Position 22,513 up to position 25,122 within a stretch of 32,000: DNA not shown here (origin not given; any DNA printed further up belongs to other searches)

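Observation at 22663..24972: Lipoprotein combining an extreme Met/Gly-rich tract with three tandem spondin_N-like domains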

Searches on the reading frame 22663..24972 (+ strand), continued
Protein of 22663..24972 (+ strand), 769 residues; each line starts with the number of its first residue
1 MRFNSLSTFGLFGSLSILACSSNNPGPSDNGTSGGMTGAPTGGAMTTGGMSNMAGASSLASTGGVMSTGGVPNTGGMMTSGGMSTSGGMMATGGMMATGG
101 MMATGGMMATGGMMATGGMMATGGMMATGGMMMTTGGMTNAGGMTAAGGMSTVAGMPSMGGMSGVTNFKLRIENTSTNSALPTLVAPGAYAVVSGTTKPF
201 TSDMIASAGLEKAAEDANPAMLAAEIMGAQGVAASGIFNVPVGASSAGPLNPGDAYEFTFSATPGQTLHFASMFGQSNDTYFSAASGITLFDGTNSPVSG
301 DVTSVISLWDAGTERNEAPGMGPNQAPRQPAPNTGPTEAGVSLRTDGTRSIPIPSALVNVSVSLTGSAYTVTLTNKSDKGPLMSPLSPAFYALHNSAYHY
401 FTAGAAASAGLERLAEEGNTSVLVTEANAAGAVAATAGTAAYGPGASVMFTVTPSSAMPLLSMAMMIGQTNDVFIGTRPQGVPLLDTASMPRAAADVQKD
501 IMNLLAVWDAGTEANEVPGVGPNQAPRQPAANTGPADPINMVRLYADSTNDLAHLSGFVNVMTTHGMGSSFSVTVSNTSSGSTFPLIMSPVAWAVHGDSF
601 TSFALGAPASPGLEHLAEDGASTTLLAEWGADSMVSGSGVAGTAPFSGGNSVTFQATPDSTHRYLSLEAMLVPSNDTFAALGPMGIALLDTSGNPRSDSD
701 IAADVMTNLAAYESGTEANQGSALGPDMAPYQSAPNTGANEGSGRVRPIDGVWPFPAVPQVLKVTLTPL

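Call 27: find_encoding_contigs(protein=P0010, flank=8000, max_places=2)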
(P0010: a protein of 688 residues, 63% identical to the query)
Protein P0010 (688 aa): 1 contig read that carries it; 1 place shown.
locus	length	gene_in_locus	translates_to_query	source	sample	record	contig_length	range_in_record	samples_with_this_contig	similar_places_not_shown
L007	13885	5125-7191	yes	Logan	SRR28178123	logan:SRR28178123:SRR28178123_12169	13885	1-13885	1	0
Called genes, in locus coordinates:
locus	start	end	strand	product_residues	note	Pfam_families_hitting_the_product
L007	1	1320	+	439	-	?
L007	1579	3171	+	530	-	PF00069:Pkinase, PF07714:PK_Tyr_Ser-Thr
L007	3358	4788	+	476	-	PF08757:CotH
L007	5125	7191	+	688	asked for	PF06468:Spond_N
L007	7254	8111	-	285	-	-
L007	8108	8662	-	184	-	PF04542:Sigma70_r2, PF08281:Sigma70_r4_2, PF04545:Sigma70_r4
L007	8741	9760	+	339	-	PF20240:DUF6597, PF12833:HTH_18, PF00165:HTH_AraC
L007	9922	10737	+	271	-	PF00037:Fer4 (faint), PF00881:Nitroreductase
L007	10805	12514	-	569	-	PF00083:Sugar_tr, PF07690:MFS_1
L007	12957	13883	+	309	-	?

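Call 34: find_related_loci(query=A1, collection=genome_contigs, flank=6000)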
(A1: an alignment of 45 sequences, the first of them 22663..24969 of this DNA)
Query A1 (769 aa) in genome_contigs; peptide patterns used: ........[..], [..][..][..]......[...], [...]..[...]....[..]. (x = any residue, [..] = any of these).
599 stretches matched a pattern (row limit reached: there are more); 584 encode a relative of the query (tblastn E <= 1e-3); the best 80 are kept; 80 distinct loci.
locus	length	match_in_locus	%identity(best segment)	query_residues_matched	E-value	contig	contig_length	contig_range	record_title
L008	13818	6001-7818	54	166-768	2e-175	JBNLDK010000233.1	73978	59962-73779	MAG: Polyangiaceae bacterium isolate C1C2.bin.51.orig k141_569858, whole genome shotgun sequence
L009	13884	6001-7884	51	166-769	5e-174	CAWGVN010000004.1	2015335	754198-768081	MAG: uncultured delta proteobacterium isolate MFD02416.bin.1.415 genome assembly, contig: contig_42954, whole genome sho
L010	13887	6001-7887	51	166-769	2e-178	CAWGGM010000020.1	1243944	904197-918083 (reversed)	MAG: uncultured proteobacterium isolate MFD02923.bin.1.35 genome assembly, contig: contig_6700, whole genome shotgun seq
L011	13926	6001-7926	49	115-769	2e-170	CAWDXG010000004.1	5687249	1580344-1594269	MAG: uncultured delta proteobacterium isolate MFD05684.bin.2.78 genome assembly, contig: contig_7413, whole genome shotg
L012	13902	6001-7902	49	166-768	8e-165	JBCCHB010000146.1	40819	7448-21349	MAG: Chloroflexota bacterium isolate P01_B01_bin.57 k141_3953476_length_40819_cov_34.0149, whole genome shotgun sequence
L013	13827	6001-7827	48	160-768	2e-163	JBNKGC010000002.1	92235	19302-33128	MAG: Polyangiaceae bacterium isolate E1E2.bin.38.strict NODE_2_length_92235_cov_5.050468, whole genome shotgun sequence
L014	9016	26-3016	48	166-769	9e-162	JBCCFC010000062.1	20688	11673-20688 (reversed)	MAG: Chloroflexota bacterium isolate P01_B01_bin.121 k141_2875366_length_20688_cov_46.1718, whole genome shotgun sequenc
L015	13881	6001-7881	49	167-769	5e-161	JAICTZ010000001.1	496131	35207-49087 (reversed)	MAG: Polyangiaceae bacterium isolate GZL_ISSM_2_bin.46 k141_1257505_length_496131_cov_26.0155, whole genome shotgun sequ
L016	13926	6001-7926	46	153-769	7e-154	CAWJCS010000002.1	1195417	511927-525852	MAG: uncultured delta proteobacterium isolate MFD04944.bin.1.40 genome assembly, contig: contig_14256, whole genome shot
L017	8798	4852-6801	45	166-769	7e-154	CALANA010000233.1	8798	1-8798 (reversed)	MAG: uncultured Chloroflexales bacterium isolate N1_Bin_Bin_185_1 genome assembly, contig: c_000002477141, whole genome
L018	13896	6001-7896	45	144-768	1e-143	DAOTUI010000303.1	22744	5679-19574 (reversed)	MAG TPA_asm: Chloroflexaceae bacterium isolate F17_50 k129_3951711, whole genome shotgun sequence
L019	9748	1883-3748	45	157-768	2e-143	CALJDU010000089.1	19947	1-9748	MAG: uncultured bacterium isolate R4_Bin_MAXBIN__061_1 genome assembly, contig: c_000002486131, whole genome shotgun seq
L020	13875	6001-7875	44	147-766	2e-140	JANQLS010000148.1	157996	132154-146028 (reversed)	MAG: Planctomycetota bacterium isolate PL25a_bin.67 k99_2454060, whole genome shotgun sequence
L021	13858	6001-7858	49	166-760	3e-144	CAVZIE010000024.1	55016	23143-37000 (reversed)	MAG: uncultured delta proteobacterium isolate MFD02416.bin.2.211 genome assembly, contig: contig_58117, whole genome sho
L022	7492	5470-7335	44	167-768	1e-133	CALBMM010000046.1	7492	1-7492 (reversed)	MAG TPA_asm: uncultured proteobacterium isolate SRR6227243_bin.109_CONCOCT_v1.1_MAG genome assembly, contig: ERZ795105.8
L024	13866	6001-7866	45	164-769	3e-133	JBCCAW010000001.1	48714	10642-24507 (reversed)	MAG: Myxococcota bacterium isolate P01_A01_bin.20 k141_911294_length_48714_cov_16.4987, whole genome shotgun sequence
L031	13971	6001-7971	39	125-769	1e-115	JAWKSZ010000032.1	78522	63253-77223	MAG: Planctomycetota bacterium isolate ABC1.64 ABC1.64.fa-32, whole genome shotgun sequence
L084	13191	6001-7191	37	185-768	2e-51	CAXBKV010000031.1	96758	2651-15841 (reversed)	MAG TPA_asm: uncultured Kofleriaceae bacterium isolate ERR2762116_concoct_33 genome assembly, contig: ERZ3422114.408, wh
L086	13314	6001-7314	37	173-769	5e-51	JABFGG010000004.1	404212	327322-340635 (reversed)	MAG: Chloroflexota bacterium isolate CFX15 c_000000000004, whole genome shotgun sequence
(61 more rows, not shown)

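Call 41: predict_structure(alignment_id=A1)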
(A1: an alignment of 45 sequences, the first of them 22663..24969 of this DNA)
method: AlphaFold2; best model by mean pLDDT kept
length: 769 residues; sequences in the alignment: 45
mean_pLDDT: 82.2   pTM: 0.76
mean pLDDT of the five models: 82.2, 81.8, 81.1, 80.6, 80.5
residues with pLDDT >= 90: 504; 70-90: 101; 50-70: 7; < 50: 157
segments of 3 or more residues with pLDDT < 50: 1-72, 74-77, 79-131, 133-143, 147-162
pLDDT, mean of each block of 10 residues (from residue 1): 32 35 29 37 36 37 41 48 42 41 43 37 42 44 46 42 80 93 95 84 86 91 92 95 96 97 95 92 93 94 95 91 87 85 93 95 98 94 95 96 96 94 98 97 97 98 97 94 96 97 96 94 86 89 94 94 95 97 94 97 95 94 97 97 94 97 98 94 97 96 97 90 85 81 88 90 97
secondary structure, 60 per line:
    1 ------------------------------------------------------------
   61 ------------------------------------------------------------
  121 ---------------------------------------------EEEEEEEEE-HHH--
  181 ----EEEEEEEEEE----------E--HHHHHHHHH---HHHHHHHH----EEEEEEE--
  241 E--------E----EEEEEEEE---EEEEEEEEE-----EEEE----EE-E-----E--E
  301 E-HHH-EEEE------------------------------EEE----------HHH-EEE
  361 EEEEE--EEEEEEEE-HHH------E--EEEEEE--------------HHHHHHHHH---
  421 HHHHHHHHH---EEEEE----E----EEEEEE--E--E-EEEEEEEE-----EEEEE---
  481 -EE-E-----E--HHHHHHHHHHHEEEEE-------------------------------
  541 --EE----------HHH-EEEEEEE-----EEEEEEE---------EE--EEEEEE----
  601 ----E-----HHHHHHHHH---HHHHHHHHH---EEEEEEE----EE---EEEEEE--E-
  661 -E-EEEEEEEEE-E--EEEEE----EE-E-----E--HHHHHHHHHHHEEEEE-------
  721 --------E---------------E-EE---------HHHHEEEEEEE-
elements in order (helices of 4 or more, strands of 3 or more residues): E166-174 E185-194 H208-216 H220-227 E232-238 E255-262 E266-274 E280-283 E307-310 E341-343 E358-365 E368-375 E389-394 H409-417 H421-429 E433-437 E447-452 E460-467 E473-477 H494-504 E505-509 E559-565 E571-577 E591-596 H611-619 H623-631 E635-641 E651-656 E664-672 E677-681 H698-708 E709-713 H758-761 E762-768

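Call 43: search_solved_structures(query=A1, max_evalue=1, show_alignments=1)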
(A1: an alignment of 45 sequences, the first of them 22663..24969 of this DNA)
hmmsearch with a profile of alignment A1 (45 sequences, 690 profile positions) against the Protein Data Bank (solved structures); distinct sequences matched with E-value up to 1: 4.
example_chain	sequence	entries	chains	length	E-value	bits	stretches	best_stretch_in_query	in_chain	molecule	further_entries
3d34_A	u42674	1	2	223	6.8e-07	31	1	505-602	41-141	Spondin-2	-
3q13_A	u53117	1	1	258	0.00011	23.7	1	308-429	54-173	Spondin-1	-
9jw1_A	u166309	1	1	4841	0.3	12.4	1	301-359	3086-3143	Ring finger protein 213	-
9jwg_A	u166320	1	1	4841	0.3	12.4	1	301-359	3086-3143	Ring finger protein 213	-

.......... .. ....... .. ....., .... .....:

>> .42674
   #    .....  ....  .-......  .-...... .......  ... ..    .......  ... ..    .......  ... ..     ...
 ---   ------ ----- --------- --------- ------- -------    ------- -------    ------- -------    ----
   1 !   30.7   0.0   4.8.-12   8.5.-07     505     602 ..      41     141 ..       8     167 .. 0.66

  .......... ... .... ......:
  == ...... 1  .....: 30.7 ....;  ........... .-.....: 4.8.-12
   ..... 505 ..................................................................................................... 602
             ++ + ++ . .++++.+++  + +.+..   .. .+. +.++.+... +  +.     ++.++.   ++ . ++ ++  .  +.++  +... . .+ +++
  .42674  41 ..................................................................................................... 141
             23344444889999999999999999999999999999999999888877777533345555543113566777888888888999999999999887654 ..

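Call 44: fold_search(model_id=the predicted structure, library=pdb)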
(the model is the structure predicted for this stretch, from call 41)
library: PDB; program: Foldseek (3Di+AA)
matches with E <= 10: 1055; with E <= 0.001: 5
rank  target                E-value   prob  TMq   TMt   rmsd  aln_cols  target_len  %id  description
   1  3q13_A                2.7e-06  1.00  0.16  0.48   3.6       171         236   17  The Structure of the Ca2+-binding, Glycosylated F-spondin Domain of F-spondin, A C2-domain Variant from Extracellular  (released 2011-06-29)
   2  3d34_A                6.7e-06  1.00  0.17  0.57   4.9       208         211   23  Structure of the F-spondin domain of mindin (released 2009-02-17)
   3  3d34_B                7.5e-06  1.00  0.16  0.54   3.1       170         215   15  Structure of the F-spondin domain of mindin (released 2009-02-17)
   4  3prx_A                4.0e-04  0.41  0.10  0.05  26.0       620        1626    8  Structure of Complement C5 in Complex with CVF and SSL7 (released 2011-01-19)
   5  8wa2_F                6.2e-04  0.28  0.09  0.06  25.1       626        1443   10  cryo-EM structure of native mastigonemes isolated from Chlamydomonas reinhardtii at 3.0 angstrom resolution (released 2024-04-10)
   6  3pvm_A                1.2e-03  0.18  0.09  0.05  29.5       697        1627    7  Structure of Complement C5 in Complex with CVF (released 2011-01-19)
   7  8cls_B                1.8e-03  0.20  0.09  0.08  31.9       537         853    8  Drosophila melanogaster insulin receptor ectodomain in complex with DILP5 (released 2023-12-20)
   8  7q1y_A                2.1e-03  0.14  0.09  0.06  32.5       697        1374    8  X-ray structure of human A2ML1 (released 2022-04-20)
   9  7u06_B                3.9e-03  0.30  0.10  0.09  23.8       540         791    7  Structure of the yeast TRAPPII-Rab11/Ypt32 complex in the closed/open state (composite structure) (released 2022-04-27)
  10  6h7w_C                4.3e-03  0.14  0.06  0.14  22.7       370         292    7  Model of retromer-Vps5 complex assembled on membrane. (released 2018-09-26)
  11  5f0m_B                4.6e-03  0.15  0.06  0.13  22.9       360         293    5  Structure of retromer VPS26-VPS35 subunits bound to SNX3 and DMT1 (SeMet labeled) (released 2016-12-07)
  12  7u05_B                4.8e-03  0.16  0.08  0.08  24.4       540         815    6  Structure of the yeast TRAPPII-Rab11/Ypt32 complex in the closed/closed state (composite structure) (released 2022-04-27)
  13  5f0j_B                5.1e-03  0.14  0.06  0.13  22.7       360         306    6  Structure of retromer VPS26-VPS35 subunits bound to SNX3 (released 2016-12-07)
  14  4u4j                  6.0e-03  0.09  0.09  0.05  29.1       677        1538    7  Crystal structure of Salmonella alpha-2-macroglobulin mutant Y1175G (released 2014-09-17)
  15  5f0l_B                7.0e-03  0.10  0.06  0.12  22.9       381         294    6  Structure of retromer VPS26-VPS35 subunits bound to SNX3 and DMT1 (released 2016-12-07)
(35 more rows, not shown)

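Call 58: list_cluster_members(proteins=[window:22663-24969:+, P0009, P0021, P0025])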
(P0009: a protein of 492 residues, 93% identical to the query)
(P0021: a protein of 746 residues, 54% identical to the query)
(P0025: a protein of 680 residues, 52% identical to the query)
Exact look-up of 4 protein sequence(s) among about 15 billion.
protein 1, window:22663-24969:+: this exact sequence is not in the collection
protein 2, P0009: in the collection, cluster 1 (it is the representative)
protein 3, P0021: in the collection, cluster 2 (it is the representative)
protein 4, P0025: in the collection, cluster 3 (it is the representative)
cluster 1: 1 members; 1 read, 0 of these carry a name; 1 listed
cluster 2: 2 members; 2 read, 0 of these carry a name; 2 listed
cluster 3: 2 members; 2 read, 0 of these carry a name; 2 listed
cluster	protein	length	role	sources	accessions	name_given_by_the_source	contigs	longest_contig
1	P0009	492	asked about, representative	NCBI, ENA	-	-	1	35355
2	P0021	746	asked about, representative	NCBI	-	-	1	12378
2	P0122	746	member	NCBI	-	-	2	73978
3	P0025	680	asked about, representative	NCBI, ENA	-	-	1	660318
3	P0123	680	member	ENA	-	-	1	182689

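Call 65: search_protein_families(library=pfam, proteins=[L086:5764-7185:+, L086:4846-5688:-, L086:3593-4876:-, L086:3015-3455:-, L086:7237-8496:-, L086:8503-9459:-, L086:412-2946:+, L024:7904-10582:+, L024:4043-5704:-, L024:2623-4953:+], max_evalue=0.001)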
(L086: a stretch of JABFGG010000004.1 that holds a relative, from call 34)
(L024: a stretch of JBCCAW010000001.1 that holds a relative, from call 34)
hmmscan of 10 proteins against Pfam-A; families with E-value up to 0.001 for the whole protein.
L086:5764-7185:+ (473 aa): 0 families

L086:4846-5688:- (280 aa): 2 families
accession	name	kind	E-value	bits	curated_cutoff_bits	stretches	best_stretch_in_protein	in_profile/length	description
PF00072.30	Response_reg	-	2.5e-35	121.4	30.2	1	58-166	1-110/111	Response regulator receiver domain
PF00486.34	Trans_reg_C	-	8.2e-30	103.1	26.2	1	203-278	2-77/77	Transcriptional regulatory protein, C terminal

L086:3593-4876:- (427 aa): 5 families
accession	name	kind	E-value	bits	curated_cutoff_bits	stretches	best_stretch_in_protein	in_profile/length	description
PF02518.31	HATPase_c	-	2e-32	112.4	26.4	1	312-421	3-107/111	Histidine kinase-, DNA gyrase B-, and HSP90-like ATPase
PF00512.31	HisKA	-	6.7e-15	55.3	26.9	1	197-264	1-66/66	His Kinase A (phospho-acceptor) domain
PF00672.30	HAMP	-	7.6e-15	55.4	25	1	142-186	9-53/53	HAMP domain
PF13589.12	HATPase_c_3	-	2.1e-07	31.5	25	1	316-394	4-80/137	Histidine kinase-, DNA gyrase B-, and HSP90-like ATPase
PF13581.12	HATPase_c_2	-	1.6e-05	25.3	27.4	1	318-417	35-125/127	Histidine kinase-like ATPase domain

L086:3015-3455:- (146 aa): 2 families
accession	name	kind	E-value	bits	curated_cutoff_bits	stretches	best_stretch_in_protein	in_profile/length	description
PF08327.17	AHSA1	-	1.1e-14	55.2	22.1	1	12-131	2-124/125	Activator of Hsp90 ATPase homolog 1-like protein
PF03364.25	Polyketide_cyc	-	0.00018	22.2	23.4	1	10-100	1-94/126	Polyketide cyclase / dehydrase and lipid transport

L086:7237-8496:- (419 aa): 1 family
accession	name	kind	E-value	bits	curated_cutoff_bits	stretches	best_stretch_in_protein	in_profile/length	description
PF13367.11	PrsW-protease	-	2.9e-17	63.3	23.5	1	231-361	32-177/196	PrsW family intramembrane metalloprotease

L086:8503-9459:- (318 aa): 3 families
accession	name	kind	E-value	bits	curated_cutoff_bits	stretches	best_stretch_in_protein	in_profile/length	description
PF00160.26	Pro_isomerase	-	4.3e-38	131.5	21.7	1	169-300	3-144/159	Cyclophilin type peptidyl-prolyl cis-trans isomerase/CLD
PF13462.12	Thioredoxin_4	-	5.4e-08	33.6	23.2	1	33-143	59-164/165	Thioredoxin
PF01323.26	DSBA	-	4.2e-07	30.4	25.6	1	34-132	87-180/191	DSBA-like thioredoxin domain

L086:412-2946:+ (844 aa): 1 family
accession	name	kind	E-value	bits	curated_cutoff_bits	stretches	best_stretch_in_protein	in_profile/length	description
PF01804.23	Penicil_amidase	-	7.7e-231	769.2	21.3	1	50-826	1-670/675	Penicillin amidase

L024:7904-10582:+ (892 aa): 3 families
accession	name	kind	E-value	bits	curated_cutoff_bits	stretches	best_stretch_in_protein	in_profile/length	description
PF17936.7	Big_6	-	7.3e-09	36.2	27.6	1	182-243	16-75/83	Bacterial Ig domain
PF08450.18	SGL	-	4.8e-08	33.4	26.3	0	647-725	157-239/246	SMP-30/Gluconolactonase/LRE-like region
PF09136.16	Glucodextran_B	-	7.3e-06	26.3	27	1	258-332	3-73/83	Glucodextranase, domain B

L024:4043-5704:- (553 aa): 0 families

L024:2623-4953:+ (776 aa): 0 families
